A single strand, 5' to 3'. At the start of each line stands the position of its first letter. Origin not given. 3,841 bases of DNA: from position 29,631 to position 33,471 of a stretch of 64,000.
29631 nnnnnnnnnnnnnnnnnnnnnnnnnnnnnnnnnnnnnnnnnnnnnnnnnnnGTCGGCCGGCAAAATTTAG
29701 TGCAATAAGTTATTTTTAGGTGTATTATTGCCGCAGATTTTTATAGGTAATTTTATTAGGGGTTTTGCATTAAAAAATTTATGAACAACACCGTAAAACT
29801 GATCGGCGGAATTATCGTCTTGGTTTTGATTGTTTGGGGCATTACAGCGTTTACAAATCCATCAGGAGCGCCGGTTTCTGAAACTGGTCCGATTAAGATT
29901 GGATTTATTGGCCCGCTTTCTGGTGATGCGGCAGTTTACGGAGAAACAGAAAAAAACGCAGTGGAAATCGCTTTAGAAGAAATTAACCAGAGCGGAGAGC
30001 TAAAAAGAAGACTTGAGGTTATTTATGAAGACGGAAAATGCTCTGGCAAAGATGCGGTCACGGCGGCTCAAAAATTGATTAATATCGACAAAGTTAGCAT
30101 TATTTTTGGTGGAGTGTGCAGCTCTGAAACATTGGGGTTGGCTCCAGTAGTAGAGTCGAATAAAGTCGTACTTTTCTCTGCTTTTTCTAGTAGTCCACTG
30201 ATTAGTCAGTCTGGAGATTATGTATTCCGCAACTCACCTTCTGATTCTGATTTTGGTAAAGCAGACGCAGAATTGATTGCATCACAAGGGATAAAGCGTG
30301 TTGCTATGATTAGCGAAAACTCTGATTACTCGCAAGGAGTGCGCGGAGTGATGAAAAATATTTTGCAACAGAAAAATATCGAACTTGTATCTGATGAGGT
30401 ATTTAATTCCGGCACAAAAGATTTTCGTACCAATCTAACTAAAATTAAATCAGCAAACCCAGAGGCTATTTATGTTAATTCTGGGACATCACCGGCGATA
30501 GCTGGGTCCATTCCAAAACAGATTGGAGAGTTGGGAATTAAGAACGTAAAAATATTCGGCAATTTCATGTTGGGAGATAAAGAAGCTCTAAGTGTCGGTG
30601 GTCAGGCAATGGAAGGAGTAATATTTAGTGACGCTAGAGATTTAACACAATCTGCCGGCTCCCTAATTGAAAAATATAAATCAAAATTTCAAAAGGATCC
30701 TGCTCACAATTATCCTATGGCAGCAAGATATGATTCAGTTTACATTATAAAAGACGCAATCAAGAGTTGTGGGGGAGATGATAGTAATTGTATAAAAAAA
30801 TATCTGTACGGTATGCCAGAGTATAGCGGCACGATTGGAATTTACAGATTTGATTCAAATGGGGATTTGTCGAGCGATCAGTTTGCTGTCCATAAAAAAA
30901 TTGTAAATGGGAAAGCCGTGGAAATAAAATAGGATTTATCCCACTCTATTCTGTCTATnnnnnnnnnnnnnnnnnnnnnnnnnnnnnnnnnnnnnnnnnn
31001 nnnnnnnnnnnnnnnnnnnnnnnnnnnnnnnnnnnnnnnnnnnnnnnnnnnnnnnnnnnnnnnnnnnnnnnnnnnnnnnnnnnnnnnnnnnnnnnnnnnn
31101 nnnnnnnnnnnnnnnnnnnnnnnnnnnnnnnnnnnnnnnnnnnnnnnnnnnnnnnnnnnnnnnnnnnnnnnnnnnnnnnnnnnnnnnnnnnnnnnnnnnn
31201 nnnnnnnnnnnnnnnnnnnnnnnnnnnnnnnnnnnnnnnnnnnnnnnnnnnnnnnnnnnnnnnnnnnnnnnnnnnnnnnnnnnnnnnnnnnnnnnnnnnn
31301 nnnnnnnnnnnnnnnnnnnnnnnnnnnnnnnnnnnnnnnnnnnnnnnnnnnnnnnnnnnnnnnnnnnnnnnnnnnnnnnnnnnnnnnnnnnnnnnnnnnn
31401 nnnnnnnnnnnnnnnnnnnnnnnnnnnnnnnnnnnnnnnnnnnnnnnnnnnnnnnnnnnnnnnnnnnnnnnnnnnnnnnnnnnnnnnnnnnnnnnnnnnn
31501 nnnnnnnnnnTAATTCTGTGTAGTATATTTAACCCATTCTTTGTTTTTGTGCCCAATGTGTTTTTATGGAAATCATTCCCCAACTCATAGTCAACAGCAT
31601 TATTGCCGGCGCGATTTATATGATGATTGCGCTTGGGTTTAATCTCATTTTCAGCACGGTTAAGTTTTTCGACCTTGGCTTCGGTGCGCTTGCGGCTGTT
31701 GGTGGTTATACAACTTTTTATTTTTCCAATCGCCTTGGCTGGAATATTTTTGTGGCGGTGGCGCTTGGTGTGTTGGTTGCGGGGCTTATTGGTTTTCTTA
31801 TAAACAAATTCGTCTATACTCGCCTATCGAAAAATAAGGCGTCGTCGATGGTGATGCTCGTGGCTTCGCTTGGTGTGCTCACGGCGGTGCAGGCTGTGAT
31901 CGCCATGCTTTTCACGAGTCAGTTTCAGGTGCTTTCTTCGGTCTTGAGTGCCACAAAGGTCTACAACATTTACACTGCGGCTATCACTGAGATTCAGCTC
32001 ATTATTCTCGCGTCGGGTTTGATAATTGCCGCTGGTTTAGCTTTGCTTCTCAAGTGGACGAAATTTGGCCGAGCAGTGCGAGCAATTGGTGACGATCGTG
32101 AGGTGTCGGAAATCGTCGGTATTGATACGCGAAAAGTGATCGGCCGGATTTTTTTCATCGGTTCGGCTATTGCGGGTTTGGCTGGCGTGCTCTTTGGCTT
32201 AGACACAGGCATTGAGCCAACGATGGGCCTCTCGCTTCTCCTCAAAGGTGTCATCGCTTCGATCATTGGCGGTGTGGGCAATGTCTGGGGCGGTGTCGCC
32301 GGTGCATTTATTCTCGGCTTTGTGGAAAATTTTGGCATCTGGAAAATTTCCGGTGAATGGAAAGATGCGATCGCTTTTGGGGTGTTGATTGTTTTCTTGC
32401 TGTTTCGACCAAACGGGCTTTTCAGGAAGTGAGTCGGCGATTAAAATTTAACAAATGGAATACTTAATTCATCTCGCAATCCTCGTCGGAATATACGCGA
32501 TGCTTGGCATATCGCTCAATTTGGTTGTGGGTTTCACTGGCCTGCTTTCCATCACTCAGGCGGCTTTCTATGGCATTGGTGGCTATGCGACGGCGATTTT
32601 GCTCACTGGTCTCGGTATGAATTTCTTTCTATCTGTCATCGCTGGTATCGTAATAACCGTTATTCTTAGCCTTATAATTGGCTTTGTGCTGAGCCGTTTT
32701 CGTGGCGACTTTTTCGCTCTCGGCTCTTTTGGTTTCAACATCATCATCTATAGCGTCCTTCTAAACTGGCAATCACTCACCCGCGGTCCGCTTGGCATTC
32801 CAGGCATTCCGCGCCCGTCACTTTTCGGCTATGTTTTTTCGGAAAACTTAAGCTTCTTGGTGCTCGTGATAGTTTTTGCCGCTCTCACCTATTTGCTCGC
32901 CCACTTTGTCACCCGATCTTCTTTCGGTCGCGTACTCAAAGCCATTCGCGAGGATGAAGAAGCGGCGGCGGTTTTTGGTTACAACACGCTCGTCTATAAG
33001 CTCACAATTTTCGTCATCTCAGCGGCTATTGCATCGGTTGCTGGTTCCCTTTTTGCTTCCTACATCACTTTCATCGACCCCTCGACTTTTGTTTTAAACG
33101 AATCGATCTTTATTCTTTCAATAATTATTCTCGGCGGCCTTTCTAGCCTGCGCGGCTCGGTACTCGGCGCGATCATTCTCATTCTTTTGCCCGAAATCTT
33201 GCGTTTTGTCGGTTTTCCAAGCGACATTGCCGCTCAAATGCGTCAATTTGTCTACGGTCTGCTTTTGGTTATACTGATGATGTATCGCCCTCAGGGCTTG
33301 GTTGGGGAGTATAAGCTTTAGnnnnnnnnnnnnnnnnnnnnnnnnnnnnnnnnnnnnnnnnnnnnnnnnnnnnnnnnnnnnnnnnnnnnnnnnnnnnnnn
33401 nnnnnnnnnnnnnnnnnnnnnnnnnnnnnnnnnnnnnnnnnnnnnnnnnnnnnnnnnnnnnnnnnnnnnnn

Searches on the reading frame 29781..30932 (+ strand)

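Call 25: search_protein_families(library=pfam, proteins=[window:29781-30932:+])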
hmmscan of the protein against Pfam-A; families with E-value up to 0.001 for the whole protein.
window:29781-30932:+ (383 aa): 3 families
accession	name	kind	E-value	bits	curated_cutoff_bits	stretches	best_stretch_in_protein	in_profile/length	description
PF13458.12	Peripla_BP_6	-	7.2e-55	187.4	31.7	1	37-362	1-328/343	Periplasmic binding protein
PF01094.35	ANF_receptor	-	1.6e-28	100.2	25.4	1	57-367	2-344/353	Receptor family ligand binding region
PF13433.12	Peripla_BP_5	-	1.1e-25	90.9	27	1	38-345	1-309/363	Periplasmic binding protein domain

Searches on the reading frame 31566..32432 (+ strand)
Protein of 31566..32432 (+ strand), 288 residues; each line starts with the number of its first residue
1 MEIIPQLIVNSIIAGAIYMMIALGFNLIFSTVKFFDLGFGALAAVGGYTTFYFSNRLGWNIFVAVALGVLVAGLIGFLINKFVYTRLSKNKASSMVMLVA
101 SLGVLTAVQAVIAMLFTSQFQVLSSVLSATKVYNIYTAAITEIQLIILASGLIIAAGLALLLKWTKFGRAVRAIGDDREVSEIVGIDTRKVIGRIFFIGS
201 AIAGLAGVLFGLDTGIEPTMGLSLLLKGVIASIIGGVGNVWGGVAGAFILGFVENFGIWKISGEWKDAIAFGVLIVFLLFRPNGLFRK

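Call 11: search_protein_families(library=pfam, proteins=[window:31566-32432:+])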
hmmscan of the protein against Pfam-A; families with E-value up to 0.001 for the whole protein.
window:31566-32432:+ (288 aa): 1 family
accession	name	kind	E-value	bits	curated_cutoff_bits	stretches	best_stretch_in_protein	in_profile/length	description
PF02653.21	BPD_transp_2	-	2.4e-40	138.8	26.8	1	8-278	2-269/269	Branched-chain amino acid transport system / permease component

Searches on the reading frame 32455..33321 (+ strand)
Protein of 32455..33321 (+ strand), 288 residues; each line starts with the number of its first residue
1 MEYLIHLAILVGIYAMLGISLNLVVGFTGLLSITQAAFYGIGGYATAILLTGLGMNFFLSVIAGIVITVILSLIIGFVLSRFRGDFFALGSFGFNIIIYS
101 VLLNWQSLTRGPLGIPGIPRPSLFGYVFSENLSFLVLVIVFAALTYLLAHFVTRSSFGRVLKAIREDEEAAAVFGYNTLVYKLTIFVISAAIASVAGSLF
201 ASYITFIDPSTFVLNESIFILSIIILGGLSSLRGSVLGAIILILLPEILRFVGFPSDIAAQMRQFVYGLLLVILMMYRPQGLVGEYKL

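Call 11: search_protein_families(library=pfam, proteins=[window:32455-33321:+])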
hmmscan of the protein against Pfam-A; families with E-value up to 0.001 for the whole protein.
window:32455-33321:+ (288 aa): 1 family
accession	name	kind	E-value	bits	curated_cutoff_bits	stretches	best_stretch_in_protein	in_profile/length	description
PF02653.21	BPD_transp_2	-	2.5e-48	165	26.8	1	4-274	2-268/269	Branched-chain amino acid transport system / permease component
